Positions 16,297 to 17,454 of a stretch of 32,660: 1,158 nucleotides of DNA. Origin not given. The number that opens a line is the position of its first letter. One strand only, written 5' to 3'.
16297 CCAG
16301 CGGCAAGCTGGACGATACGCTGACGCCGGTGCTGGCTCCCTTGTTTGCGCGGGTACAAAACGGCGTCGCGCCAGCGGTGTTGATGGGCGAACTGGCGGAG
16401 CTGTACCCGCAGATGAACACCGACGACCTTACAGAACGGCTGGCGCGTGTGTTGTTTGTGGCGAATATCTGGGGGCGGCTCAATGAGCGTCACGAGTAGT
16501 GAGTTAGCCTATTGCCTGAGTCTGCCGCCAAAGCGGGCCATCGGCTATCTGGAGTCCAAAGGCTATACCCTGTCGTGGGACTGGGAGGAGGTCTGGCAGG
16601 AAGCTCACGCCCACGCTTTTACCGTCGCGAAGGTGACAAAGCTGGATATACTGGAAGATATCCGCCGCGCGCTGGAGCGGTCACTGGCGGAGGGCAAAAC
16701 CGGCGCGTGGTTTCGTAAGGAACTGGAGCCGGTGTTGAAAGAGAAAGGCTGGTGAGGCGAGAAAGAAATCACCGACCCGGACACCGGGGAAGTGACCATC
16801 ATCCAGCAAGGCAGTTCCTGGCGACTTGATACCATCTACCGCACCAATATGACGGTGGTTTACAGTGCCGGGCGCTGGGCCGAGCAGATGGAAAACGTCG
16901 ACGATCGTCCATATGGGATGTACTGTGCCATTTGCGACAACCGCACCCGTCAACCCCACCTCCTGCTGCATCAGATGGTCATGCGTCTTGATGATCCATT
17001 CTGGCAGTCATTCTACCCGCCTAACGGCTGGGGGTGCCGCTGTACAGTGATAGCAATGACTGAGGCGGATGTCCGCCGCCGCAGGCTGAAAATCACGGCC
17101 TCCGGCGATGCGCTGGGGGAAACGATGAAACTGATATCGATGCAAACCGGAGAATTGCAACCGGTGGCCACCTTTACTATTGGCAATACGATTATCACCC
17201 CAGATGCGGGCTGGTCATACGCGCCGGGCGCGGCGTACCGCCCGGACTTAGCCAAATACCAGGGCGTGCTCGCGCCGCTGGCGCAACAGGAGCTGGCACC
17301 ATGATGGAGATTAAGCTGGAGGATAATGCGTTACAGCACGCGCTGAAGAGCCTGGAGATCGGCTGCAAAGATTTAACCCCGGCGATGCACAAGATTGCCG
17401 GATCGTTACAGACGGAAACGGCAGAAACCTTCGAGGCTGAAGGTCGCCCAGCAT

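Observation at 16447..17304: In-frame TGA splits the F-like head morphogenesis gene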

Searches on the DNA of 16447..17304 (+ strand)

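Call 4: search_dna_similar(query=window:16447-17304:+, collection=ecoli_genomes, mode=near, max_rows=30)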
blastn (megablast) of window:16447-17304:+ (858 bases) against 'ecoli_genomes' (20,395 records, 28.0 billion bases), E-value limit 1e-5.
Records with a match: 2; places in all: 2; records where one place covers at least 80% of the query: 0.
Genomes with a match: 2 of 5426; with a place that covers at least 80% of the query: 0. Places per genome that has any: lowest 1, median 1, highest 1. On chromosomes: 2 places; on plasmids: 0.
Best place of each record, by identity: 80-90% 2.
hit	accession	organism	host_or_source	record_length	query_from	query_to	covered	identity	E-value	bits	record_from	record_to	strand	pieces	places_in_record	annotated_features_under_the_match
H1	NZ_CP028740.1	Escherichia coli strain A35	Rattus lutreola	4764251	4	470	54%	83.7%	7e-119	436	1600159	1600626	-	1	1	phage head morphogenesis protein | DUF935 domain-containing protein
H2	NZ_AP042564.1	Escherichia coli strain OkiPb01694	bovine feces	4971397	4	470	54%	83.7%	7e-119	436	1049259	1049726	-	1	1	phage head morphogenesis protein | DUF935 domain-containing protein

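Call 5: search_dna_similar(query=window:16447-17304:+, collection=phages, mode=distant, max_rows=30)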
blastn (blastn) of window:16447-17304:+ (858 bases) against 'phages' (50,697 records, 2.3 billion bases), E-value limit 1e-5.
Records with a match: 13; places in all: 13; records where one place covers at least 80% of the query: 3.
Best place of each record, by identity: 60-80% 13.
By first word of the organism name: Burkholderia 9; Escherichia 2; Klebsiella 1; Ralstonia 1.
By host as written in the record: Burkholderia sp. 5; - 3; Burkholderia thailandensis 2; Escherichia coli (uropathogenic) 1; Klebsiella pneumoniae 1; Ralstonia solanacearum T440 1.
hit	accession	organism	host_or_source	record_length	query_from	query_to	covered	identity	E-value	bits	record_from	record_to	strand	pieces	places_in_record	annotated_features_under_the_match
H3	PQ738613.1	Escherichia phage PhiKM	Escherichia coli (uropathogenic)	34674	9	849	98%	70.9%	8e-109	399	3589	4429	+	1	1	virion morphogenesis protein | hypothetical protein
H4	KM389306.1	Escherichia phage Phi06_2974 B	-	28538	7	849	98%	70.2%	6e-104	383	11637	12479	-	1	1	record has no annotation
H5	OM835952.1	Klebsiella phage KP12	Klebsiella pneumoniae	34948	7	849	98%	70.2%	6e-104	383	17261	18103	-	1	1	virion morphogenesis protein | FluMu-like protein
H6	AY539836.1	Burkholderia phage BcepMu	-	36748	9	596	69%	67.3%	3e-39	168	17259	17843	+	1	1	gp30 | gp29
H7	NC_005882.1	Burkholderia phage BcepMu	-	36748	9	596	69%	67.3%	3e-39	168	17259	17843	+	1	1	minor head protein and DNA pilot | portal protein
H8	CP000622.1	Burkholderia phage phiE255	Burkholderia thailandensis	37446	9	596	69%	66.8%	6e-35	155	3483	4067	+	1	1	gp4 | gp3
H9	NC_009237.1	Burkholderia phage phiE255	Burkholderia thailandensis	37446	9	596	69%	66.8%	6e-35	155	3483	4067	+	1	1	minor head protein and DNA pilot | portal protein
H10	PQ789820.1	Burkholderia phage vB_E427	Burkholderia sp.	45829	9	596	69%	66.8%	6e-35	155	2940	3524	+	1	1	minor head protein | hypothetical protein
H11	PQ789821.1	Burkholderia phage vB_E274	Burkholderia sp.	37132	9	596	69%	66.8%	6e-35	155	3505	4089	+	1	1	minor head protein | hypothetical protein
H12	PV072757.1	Burkholderia phage vB_CB2b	Burkholderia sp.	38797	9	596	69%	66.8%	6e-35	155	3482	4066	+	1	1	minor head protein | hypothetical protein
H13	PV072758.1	Burkholderia phage vB_E430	Burkholderia sp.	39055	9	596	69%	66.8%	6e-35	155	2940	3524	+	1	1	minor head protein | hypothetical protein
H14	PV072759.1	Burkholderia phage vB_E433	Burkholderia sp.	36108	9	596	69%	66.8%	6e-35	155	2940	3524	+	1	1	minor head protein | hypothetical protein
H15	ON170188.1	Ralstonia phage YO107_2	Ralstonia solanacearum T440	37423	61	596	62%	67.4%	2e-40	173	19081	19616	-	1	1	record has no annotation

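Call 6: get_annotated_region(hit=H1, flank=2500)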
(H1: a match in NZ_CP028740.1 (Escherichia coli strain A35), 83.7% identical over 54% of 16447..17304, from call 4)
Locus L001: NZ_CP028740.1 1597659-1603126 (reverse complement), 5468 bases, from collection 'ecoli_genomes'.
description: Escherichia coli strain A35 chromosome, complete genome
organism: Escherichia coli strain A35 (NCBI taxid 562)
replicon: chromosome; assembly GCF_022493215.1
host: Rattus lutreola; source: feces; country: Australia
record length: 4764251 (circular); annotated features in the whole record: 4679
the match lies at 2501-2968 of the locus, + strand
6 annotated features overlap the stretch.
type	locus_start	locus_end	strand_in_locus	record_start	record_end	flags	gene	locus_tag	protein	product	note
CDS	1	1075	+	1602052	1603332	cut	-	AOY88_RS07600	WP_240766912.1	terminase large subunit domain-containing protein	-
CDS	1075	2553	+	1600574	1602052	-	-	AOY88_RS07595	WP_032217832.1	DUF935 domain-containing protein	-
CDS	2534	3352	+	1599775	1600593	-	-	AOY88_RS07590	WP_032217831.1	phage head morphogenesis protein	-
CDS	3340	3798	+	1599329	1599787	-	-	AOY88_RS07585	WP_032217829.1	phage virion morphogenesis protein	-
CDS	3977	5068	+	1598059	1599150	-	-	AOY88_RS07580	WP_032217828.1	hypothetical protein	-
CDS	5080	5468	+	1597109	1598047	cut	-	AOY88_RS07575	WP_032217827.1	hypothetical protein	-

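Call 7: get_annotated_region(hit=H3, flank=2500)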
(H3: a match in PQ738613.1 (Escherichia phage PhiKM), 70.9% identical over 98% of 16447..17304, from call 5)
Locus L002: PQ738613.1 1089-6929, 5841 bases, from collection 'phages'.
description: Escherichia phage PhiKM, partial genome.
organism: Escherichia phage PhiKM (NCBI taxid 3386303)
taxonomy: Viruses; Duplodnaviria; Heunggongvirae; Uroviricota; Caudoviricetes; Bcepmuvirus
host: Escherichia coli (uropathogenic); source: multidrug-resistant urinary tract infection; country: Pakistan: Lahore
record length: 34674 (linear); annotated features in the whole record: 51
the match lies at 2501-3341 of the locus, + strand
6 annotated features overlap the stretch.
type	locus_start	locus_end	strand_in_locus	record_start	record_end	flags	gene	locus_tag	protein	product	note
CDS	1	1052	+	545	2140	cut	-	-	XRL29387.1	terminase large subunit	Mup28, E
CDS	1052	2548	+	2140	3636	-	-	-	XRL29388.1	hypothetical protein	Mup29, H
CDS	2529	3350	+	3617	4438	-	-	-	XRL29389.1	virion morphogenesis protein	Mup30, F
CDS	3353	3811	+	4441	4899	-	-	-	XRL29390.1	virion morphogenesis protein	Mup31, G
CDS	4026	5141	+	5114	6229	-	-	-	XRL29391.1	hypothetical protein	-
CDS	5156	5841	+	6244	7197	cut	-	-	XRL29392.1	hypothetical protein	-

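Call 8: get_annotated_region(hit=H7, flank=2500)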
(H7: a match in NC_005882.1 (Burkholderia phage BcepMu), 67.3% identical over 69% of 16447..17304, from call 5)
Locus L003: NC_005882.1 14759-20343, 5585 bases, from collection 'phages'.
description: Burkholderia cenocepacia phage BcepMu, complete genome.
organism: Burkholderia phage BcepMu (NCBI taxid 2881392)
taxonomy: Viruses; Duplodnaviria; Heunggongvirae; Uroviricota; Caudoviricetes; Bcepmuvirus; Bcepmuvirus bcepMu
host: -; source: -; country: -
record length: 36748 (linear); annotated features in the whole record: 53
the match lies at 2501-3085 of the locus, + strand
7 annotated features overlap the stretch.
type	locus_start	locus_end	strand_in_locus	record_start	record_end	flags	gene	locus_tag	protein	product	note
CDS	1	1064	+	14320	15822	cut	-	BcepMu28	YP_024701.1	gp28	Mu portal protein gp28TerL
CDS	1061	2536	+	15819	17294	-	-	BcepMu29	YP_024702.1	portal protein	Mu gp29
CDS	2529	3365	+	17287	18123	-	-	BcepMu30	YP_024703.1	minor head protein and DNA pilot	similar to Mu F virion morphogenesis protein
CDS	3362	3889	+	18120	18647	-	-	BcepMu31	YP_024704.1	tail completion or Neck1 protein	Mu G virion morphogenesis protein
CDS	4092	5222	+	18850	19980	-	-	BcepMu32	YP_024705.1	head maturation protease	conserved protein supported by IST data; Mu I equivalent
CDS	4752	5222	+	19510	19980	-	-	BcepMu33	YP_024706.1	head maturation protease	nested conserved protein supported by IST data; Mu Z equivalent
CDS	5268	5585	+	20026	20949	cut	-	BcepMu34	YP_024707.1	major head protein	conserved hypothetical protein; Mu T equivilent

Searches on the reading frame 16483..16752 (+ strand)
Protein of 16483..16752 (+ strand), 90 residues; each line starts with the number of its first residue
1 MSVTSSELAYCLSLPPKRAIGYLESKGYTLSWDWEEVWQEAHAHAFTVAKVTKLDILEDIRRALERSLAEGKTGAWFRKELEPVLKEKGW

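Call 13: find_encoding_contigs(protein=window:16483-16752:+, flank=10000, max_places=10)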
Protein window:16483-16752:+ (90 aa): 8 contigs read that carry it; 5 places shown.
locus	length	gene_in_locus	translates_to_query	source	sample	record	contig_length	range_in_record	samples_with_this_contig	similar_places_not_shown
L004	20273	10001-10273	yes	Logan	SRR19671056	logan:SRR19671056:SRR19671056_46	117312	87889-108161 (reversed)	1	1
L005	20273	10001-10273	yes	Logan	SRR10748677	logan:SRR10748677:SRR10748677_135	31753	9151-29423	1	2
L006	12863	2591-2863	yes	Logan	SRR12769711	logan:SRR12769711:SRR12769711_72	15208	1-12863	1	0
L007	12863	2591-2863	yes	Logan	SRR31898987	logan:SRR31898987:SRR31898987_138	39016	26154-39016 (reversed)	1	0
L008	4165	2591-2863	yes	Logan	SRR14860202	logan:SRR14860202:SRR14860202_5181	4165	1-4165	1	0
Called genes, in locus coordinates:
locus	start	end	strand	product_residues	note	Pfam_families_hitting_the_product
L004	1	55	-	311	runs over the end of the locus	-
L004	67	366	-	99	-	PF09339:HTH_IclR (weak), PF01047:MarR (weak)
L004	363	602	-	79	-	-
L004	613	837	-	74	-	-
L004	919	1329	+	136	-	PF01381:HTH_3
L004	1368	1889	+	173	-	-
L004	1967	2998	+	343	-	PF04245:NA37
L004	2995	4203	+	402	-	-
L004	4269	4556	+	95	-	PF13272:Holin_2-3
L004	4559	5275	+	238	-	PF01464:SLT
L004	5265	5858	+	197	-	-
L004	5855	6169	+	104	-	-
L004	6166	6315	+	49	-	-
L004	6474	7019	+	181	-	PF11985:Phage_Mu_Gp27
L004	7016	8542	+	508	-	-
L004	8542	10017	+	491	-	PF06074:Portal_Mu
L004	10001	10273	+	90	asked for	-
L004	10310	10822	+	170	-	PF04233:Phage_Mu_F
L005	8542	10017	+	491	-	PF06074:Portal_Mu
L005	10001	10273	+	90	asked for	-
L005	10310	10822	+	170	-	PF04233:Phage_Mu_F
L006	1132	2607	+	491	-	PF06074:Portal_Mu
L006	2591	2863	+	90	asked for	-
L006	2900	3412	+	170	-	PF04233:Phage_Mu_F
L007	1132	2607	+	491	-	PF06074:Portal_Mu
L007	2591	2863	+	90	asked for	-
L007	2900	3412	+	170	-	PF04233:Phage_Mu_F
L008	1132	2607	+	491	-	PF06074:Portal_Mu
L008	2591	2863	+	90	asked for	-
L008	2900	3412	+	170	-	PF04233:Phage_Mu_F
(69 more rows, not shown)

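Call 20: list_cluster_members(proteins=[P0001, window:16483-16752:+, window:16792-17301:+])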
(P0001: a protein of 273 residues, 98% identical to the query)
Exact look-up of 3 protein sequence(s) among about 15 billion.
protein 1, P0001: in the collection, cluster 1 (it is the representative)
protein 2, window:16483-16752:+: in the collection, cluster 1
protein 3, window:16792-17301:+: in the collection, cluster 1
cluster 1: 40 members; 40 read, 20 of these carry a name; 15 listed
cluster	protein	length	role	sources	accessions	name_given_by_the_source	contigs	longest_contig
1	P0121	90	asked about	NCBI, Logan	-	-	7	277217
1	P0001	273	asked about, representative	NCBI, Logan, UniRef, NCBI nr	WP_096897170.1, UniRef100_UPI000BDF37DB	phage minor head protein [Escherichia coli] | phage head morphogenesis protein n=1 Tax=Escherichia coli TaxID=562 RepID=UPI000BDF37DB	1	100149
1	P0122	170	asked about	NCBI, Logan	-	-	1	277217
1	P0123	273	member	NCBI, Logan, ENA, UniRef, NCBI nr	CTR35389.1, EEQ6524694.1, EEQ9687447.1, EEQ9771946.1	phage head morphogenesis protein [Escherichia coli] | phage head morphogenesis protein n=1 Tax=Escherichia coli TaxID=562 RepID=UPI0003EF62D4 | phage minor head protein [Escherichia coli]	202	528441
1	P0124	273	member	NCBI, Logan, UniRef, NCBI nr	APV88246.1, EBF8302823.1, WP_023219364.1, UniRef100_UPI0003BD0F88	phage minor head protein [Salmonella enterica] | phage head morphogenesis protein n=1 Tax=Salmonella enterica TaxID=28901 ...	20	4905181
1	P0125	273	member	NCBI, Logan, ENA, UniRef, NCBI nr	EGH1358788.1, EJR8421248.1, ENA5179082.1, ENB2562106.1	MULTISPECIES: phage head morphogenesis protein [Escherichia] | phage head morphogenesis protein n=1 Tax=Escherichia TaxID=561 RepID=UPI000BDF9315 | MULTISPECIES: phage minor head protein [Escherichia]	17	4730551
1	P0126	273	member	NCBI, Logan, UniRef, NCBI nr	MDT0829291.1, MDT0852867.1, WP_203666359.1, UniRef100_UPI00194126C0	phage minor head protein [Escherichia coli] | phage head morphogenesis protein n=1 Tax=Escherichia coli TaxID=562 RepID=UPI00194126C0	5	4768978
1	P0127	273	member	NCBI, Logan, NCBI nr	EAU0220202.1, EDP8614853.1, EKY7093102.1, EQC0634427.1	phage head morphogenesis protein [Salmonella enterica subsp. enterica] | phage head morphogenesis protein [Salmonella enterica]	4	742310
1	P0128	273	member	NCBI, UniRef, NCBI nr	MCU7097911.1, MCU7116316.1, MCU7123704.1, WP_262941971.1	phage minor head protein [Salmonella enterica] | phage head morphogenesis protein n=1 Tax=Salmonella enterica TaxID=28901 ...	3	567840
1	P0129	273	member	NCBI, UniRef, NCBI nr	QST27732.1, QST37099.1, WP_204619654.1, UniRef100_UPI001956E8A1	minor capsid protein [Escherichia albertii] | phage head morphogenesis protein n=1 Tax=Escherichia albertii TaxID=208962 ... | phage minor head protein [Escherichia albertii]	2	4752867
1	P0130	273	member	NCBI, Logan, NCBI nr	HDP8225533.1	TPA: minor capsid protein [Escherichia coli] | minor capsid protein [Escherichia coli]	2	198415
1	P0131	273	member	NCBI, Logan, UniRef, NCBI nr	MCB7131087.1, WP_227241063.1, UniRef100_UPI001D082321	minor capsid protein [Salmonella enterica subsp. enterica serovar Hillegersberg] | phage head morphogenesis protein n=1 Tax=Salmonella enterica TaxID=28901 ... | phage minor head protein [Salmonella enterica]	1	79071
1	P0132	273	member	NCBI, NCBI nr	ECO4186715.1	phage head morphogenesis protein [Salmonella enterica]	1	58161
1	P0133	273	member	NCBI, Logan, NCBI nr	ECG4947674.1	phage head morphogenesis protein [Salmonella enterica subsp. enterica serovar Llandoff]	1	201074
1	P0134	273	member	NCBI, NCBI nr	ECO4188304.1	phage head morphogenesis protein [Salmonella enterica]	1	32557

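Call 23: find_encoding_contigs(protein=P0125, flank=10000, max_places=10)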
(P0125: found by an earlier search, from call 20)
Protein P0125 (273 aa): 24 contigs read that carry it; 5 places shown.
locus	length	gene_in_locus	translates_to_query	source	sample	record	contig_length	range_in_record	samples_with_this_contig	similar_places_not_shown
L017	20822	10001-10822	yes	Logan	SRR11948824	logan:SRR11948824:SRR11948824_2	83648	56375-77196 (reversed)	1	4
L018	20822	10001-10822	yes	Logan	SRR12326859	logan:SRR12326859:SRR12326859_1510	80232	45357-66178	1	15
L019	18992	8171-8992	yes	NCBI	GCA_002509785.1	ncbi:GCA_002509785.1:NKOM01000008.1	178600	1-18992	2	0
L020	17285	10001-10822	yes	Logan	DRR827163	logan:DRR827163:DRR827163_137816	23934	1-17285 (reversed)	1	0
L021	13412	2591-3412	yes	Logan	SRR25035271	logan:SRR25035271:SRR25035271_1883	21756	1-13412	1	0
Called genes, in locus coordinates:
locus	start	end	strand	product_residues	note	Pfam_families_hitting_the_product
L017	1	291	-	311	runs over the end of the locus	-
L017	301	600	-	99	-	PF01047:MarR (weak), PF09339:HTH_IclR (weak)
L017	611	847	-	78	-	-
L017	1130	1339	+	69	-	-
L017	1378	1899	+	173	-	-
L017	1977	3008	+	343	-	PF04245:NA37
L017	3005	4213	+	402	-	-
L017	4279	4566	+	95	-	PF13272:Holin_2-3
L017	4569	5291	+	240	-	PF01464:SLT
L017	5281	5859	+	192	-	-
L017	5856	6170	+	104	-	-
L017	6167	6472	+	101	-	-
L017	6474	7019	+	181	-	PF11985:Phage_Mu_Gp27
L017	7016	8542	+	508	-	-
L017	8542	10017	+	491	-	PF06074:Portal_Mu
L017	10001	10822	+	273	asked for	PF04233:Phage_Mu_F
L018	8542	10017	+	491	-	PF06074:Portal_Mu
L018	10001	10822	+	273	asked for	PF04233:Phage_Mu_F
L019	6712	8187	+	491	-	PF06074:Portal_Mu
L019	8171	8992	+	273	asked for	PF04233:Phage_Mu_F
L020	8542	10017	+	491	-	PF06074:Portal_Mu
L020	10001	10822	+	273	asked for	PF04233:Phage_Mu_F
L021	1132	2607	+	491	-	PF06074:Portal_Mu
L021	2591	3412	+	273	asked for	PF04233:Phage_Mu_F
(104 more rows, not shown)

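Call 34: search_protein_families(library=pfam, proteins=[P0125, window:16483-16752:+], max_evalue=0.01)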
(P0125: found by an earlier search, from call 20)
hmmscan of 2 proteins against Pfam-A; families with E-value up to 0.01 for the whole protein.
P0125 (273 aa): 1 family
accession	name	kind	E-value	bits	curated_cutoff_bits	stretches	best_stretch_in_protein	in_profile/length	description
PF04233.19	Phage_Mu_F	-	6.1e-24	85.4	29.6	1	59-190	2-112/112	Phage Mu protein F like protein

window:16483-16752:+ (90 aa): 1 family
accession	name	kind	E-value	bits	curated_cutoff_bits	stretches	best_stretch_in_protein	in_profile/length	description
PF05002.20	SGS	-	0.0034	17.9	23.9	0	21-41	48-68/82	SGS domain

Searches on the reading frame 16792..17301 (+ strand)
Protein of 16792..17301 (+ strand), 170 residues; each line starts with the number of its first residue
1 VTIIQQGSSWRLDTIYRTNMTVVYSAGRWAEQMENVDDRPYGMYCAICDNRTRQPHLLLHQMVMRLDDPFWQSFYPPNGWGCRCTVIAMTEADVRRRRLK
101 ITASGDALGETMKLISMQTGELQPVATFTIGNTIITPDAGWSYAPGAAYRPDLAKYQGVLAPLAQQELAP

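Call 14: find_encoding_contigs(protein=window:16792-17301:+, flank=10000, max_places=10)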
Protein window:16792-17301:+ (170 aa): 2 contigs read that carry it; 1 place shown.
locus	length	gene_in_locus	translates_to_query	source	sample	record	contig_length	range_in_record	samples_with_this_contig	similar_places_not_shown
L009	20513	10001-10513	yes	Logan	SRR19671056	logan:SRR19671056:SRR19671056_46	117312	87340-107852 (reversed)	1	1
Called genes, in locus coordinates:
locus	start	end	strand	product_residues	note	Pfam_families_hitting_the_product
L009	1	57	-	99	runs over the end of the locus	PF09339:HTH_IclR (weak), PF01047:MarR (weak)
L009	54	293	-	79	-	-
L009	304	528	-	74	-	-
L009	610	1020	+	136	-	PF01381:HTH_3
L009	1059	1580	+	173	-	-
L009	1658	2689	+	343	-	PF04245:NA37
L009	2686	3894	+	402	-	-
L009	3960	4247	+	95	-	PF13272:Holin_2-3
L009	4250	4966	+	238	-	PF01464:SLT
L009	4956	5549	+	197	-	-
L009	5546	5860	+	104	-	-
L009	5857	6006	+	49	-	-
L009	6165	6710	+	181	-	PF11985:Phage_Mu_Gp27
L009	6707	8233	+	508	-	-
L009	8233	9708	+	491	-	PF06074:Portal_Mu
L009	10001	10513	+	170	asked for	PF04233:Phage_Mu_F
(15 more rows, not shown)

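Call 34: search_protein_families(library=pfam, proteins=[P0125, window:16792-17301:+], max_evalue=0.01)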
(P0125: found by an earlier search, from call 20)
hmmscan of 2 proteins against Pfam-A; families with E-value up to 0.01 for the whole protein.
P0125 (273 aa): 1 family
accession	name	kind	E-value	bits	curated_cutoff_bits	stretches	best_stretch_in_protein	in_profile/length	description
PF04233.19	Phage_Mu_F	-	6.1e-24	85.4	29.6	1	59-190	2-112/112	Phage Mu protein F like protein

window:16792-17301:+ (170 aa): 1 family
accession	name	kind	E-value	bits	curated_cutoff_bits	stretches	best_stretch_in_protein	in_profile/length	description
PF04233.19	Phage_Mu_F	-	1.8e-21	77.4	29.6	1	9-87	33-112/112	Phage Mu protein F like protein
